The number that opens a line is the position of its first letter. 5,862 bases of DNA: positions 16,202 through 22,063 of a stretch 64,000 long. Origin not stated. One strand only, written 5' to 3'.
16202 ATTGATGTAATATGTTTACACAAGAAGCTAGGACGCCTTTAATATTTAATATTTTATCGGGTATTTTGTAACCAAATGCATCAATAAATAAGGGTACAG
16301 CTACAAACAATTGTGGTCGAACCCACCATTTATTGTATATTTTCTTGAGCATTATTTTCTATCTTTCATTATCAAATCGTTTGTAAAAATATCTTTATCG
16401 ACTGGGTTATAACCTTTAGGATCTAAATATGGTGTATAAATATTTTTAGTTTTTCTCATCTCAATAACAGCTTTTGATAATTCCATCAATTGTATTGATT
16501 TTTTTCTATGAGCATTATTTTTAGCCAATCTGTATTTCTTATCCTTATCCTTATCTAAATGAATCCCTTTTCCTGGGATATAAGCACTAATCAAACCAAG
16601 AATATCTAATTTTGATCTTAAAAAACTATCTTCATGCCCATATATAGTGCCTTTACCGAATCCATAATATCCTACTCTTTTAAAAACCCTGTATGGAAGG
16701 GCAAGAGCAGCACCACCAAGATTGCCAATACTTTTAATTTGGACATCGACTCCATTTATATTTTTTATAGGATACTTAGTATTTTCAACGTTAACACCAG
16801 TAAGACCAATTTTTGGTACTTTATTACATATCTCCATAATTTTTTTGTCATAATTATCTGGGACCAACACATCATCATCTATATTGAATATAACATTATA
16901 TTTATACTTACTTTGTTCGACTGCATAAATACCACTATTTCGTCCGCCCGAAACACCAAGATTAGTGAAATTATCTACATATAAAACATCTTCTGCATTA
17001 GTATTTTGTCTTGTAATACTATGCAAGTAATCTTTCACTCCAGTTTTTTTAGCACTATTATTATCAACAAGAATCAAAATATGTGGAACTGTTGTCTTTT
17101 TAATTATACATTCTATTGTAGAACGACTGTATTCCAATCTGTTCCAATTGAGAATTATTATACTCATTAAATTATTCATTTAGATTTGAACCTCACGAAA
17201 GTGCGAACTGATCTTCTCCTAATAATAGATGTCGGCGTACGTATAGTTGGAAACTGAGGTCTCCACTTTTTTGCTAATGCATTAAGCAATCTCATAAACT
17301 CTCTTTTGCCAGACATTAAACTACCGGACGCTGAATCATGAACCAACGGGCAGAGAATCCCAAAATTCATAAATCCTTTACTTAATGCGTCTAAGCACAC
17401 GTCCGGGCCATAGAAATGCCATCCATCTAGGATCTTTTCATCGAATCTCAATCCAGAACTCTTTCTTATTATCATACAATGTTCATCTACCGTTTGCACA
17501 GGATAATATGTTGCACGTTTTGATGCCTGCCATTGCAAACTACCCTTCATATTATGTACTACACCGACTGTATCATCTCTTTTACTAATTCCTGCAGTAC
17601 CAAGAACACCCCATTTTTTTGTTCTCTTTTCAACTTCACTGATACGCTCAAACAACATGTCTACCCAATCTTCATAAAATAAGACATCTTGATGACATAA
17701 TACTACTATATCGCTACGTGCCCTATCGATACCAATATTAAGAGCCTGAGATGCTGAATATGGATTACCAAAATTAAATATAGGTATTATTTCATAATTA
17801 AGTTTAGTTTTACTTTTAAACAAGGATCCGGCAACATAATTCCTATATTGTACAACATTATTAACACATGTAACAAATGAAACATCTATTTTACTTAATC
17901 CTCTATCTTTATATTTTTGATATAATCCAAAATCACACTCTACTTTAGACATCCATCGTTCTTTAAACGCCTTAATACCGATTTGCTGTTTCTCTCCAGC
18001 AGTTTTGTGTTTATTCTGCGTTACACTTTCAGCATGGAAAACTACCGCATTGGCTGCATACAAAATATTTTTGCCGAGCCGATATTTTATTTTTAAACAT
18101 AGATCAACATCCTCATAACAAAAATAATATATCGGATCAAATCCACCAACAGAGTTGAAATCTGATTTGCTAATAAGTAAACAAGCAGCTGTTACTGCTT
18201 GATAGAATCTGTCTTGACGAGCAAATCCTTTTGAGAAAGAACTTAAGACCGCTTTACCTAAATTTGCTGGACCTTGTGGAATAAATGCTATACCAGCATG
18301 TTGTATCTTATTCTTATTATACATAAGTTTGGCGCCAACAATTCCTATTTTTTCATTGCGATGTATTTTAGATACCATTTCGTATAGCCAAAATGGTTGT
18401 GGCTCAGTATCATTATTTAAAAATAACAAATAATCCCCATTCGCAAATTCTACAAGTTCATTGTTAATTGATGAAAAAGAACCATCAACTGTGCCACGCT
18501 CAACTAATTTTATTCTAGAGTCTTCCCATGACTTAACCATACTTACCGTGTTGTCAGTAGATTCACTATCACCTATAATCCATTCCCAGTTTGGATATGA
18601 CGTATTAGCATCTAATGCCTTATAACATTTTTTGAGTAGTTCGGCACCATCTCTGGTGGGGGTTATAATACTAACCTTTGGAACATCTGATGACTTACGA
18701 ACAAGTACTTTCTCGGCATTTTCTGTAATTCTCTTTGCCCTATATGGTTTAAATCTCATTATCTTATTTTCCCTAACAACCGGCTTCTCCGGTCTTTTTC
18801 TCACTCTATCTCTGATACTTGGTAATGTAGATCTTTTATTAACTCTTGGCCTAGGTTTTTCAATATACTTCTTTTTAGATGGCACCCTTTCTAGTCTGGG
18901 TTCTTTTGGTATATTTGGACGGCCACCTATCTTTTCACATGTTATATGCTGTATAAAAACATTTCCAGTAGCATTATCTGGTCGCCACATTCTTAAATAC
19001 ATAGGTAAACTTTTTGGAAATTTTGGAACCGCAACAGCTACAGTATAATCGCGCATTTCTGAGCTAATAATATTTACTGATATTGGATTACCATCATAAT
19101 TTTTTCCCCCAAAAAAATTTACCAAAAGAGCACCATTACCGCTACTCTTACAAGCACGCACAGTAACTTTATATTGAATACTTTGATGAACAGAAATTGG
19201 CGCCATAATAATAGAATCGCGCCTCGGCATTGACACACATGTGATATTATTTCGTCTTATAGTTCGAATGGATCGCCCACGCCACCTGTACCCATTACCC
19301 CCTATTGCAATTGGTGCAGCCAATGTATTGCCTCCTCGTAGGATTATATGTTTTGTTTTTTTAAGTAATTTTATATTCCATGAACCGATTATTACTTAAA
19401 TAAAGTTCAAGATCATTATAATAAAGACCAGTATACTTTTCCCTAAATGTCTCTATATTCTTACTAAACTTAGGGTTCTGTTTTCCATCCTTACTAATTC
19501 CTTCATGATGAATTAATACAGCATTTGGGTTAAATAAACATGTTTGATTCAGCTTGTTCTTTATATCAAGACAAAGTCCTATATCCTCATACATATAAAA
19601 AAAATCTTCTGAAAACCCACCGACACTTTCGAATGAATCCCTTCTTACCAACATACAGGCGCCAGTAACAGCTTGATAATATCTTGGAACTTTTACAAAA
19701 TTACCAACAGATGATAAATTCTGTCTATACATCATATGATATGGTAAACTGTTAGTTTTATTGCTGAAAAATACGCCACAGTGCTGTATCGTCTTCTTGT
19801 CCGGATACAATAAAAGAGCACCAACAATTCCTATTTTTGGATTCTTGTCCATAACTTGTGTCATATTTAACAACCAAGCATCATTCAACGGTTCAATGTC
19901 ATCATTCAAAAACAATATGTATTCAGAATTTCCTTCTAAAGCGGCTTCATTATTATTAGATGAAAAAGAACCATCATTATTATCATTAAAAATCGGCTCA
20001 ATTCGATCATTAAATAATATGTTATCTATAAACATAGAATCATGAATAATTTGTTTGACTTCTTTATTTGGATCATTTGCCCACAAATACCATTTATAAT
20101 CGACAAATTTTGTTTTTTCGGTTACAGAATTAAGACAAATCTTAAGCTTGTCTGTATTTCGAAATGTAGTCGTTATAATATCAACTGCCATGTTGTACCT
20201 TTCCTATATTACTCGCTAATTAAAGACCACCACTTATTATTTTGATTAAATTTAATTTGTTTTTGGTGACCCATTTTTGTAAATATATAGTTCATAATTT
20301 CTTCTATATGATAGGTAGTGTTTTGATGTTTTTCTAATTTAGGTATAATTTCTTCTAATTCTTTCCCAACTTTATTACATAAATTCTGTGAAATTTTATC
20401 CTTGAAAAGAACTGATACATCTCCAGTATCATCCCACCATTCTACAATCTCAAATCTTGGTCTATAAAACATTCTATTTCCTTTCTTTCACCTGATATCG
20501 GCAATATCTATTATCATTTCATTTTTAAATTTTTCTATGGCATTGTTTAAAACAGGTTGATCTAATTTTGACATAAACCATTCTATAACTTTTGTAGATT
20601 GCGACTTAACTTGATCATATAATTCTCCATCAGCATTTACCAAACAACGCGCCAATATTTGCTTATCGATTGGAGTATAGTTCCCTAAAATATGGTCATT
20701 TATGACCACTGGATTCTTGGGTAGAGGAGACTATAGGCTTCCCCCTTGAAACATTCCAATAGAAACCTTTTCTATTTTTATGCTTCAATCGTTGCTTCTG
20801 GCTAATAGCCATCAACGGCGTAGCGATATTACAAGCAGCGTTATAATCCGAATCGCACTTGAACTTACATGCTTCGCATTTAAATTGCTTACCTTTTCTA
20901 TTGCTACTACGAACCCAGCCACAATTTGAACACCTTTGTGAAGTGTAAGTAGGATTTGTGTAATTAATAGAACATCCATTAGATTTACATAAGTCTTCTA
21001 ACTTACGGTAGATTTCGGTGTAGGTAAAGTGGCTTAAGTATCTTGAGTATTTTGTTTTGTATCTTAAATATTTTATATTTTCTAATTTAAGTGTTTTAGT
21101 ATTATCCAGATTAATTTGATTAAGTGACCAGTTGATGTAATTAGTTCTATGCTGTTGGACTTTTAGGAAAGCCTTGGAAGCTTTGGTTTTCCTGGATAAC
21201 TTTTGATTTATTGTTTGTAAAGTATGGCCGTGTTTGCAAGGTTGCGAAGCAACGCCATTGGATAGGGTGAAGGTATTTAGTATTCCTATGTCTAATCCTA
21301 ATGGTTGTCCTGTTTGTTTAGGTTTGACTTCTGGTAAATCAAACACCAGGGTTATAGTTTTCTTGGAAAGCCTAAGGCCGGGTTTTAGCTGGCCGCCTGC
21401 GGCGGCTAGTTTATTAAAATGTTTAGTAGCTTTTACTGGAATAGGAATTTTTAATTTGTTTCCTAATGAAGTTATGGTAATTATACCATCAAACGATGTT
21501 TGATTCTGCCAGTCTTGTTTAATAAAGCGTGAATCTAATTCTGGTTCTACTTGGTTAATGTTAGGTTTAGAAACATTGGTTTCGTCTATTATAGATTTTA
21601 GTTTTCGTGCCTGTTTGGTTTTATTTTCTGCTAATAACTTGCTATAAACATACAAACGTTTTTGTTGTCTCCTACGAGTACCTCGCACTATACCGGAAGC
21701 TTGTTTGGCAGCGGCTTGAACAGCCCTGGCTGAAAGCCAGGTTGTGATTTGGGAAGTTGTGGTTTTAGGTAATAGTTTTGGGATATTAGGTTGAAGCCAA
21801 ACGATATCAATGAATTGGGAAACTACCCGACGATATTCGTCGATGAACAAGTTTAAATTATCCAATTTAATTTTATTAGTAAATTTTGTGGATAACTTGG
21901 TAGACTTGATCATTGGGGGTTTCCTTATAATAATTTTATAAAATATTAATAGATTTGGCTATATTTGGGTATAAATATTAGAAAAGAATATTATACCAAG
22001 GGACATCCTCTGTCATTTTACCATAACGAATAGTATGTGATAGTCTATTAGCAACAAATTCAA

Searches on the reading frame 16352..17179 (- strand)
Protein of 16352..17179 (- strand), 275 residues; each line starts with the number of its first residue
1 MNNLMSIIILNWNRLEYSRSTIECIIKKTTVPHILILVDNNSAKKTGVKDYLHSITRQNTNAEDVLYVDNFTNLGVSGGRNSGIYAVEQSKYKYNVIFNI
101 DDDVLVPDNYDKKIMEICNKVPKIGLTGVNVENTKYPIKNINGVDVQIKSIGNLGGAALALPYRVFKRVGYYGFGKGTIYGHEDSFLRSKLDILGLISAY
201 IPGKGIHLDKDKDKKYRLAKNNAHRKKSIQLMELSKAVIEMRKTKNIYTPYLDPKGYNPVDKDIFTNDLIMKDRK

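Call 9: search_protein_families(library=pfam, proteins=[window:16352-17179:-], max_evalue=0.001)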
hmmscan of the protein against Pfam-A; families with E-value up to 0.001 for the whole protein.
window:16352-17179:- (275 aa): 1 family
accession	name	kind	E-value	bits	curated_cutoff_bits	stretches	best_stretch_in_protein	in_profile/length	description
PF00535.33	Glycos_transf_2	-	1.8e-07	31.7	23.3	1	6-120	1-105/168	Glycosyl transferase family 2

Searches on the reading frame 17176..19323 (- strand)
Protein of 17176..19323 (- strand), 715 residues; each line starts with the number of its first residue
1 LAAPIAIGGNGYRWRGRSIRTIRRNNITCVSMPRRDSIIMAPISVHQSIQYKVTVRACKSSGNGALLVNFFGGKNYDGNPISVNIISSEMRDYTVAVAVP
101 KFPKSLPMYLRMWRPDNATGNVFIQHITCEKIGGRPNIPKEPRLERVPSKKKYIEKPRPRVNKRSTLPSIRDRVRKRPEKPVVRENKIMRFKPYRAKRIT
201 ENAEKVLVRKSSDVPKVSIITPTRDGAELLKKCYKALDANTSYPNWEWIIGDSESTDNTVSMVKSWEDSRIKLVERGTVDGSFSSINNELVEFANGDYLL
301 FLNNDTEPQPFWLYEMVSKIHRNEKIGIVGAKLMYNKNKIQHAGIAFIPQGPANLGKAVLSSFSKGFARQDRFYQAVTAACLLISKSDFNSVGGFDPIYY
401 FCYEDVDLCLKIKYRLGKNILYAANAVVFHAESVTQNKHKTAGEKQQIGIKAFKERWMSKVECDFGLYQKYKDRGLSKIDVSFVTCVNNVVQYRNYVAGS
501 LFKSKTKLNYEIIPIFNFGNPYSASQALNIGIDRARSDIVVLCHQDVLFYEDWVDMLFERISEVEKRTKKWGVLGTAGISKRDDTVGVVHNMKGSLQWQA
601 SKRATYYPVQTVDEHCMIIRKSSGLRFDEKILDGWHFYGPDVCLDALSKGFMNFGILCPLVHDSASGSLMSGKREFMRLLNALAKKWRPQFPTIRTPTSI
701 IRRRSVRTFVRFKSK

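Call 10: search_protein_families(library=pfam, proteins=[window:17176-19323:-], max_evalue=0.001)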
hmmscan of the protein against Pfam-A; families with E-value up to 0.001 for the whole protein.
window:17176-19323:- (715 aa): 4 families
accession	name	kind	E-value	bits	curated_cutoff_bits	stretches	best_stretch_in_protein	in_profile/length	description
PF00535.33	Glycos_transf_2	-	9e-27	94.5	23.3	2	218-338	1-121/168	Glycosyl transferase family 2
PF13712.12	Glyco_tranf_2_5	-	4.5e-13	49.9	27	1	482-651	1-175/210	Glycosyltransferase like family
PF10111.15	Glyco_tranf_2_2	-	1.8e-08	34.7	27.3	1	240-416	22-203/276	Glycosyltransferase like family 2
PF13641.12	Glyco_tranf_2_3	-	1.9e-08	35.1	27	0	215-432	1-213/230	Glycosyltransferase like family 2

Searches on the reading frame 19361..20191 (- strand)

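Call 10: search_protein_families(library=pfam, proteins=[window:19361-20191:-], max_evalue=0.001)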
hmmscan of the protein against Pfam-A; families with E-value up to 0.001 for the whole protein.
window:19361-20191:- (276 aa): 3 families
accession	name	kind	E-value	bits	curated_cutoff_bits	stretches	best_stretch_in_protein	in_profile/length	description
PF00535.33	Glycos_transf_2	-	2.2e-10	41.2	23.3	1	5-189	2-166/168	Glycosyl transferase family 2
PF13712.12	Glyco_tranf_2_5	-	1.7e-07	31.6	27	1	72-235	37-195/210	Glycosyltransferase like family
PF13506.12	Glyco_transf_21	-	0.00011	22.2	21.7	1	84-195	25-122/174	Glycosyl transferase family 21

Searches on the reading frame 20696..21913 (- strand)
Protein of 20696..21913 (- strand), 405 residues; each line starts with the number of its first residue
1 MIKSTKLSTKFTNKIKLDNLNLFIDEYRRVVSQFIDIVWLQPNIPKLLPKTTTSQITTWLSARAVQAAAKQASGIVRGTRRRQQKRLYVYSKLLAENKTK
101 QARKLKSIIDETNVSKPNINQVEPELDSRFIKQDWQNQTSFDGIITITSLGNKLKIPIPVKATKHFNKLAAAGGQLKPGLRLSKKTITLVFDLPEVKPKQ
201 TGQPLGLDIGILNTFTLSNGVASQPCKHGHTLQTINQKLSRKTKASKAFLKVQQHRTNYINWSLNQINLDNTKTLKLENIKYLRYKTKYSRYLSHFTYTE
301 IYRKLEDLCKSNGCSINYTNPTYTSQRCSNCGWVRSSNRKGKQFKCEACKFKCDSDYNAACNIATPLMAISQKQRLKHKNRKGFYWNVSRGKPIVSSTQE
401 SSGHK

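Call 10: search_protein_families(library=pfam, proteins=[window:20696-21913:-], max_evalue=0.001)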
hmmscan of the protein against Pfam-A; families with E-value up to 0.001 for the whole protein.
window:20696-21913:- (405 aa): 2 families
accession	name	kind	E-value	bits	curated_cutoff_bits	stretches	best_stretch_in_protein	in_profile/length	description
PF07282.18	Cas12f1-like_TNB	-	9.9e-16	58.1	26.3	1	298-363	1-60/60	Cas12f1-like, TNB domain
PF01385.25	OrfB_IS605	-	0.00082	20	30.5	0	196-255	10-69/120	Probable transposase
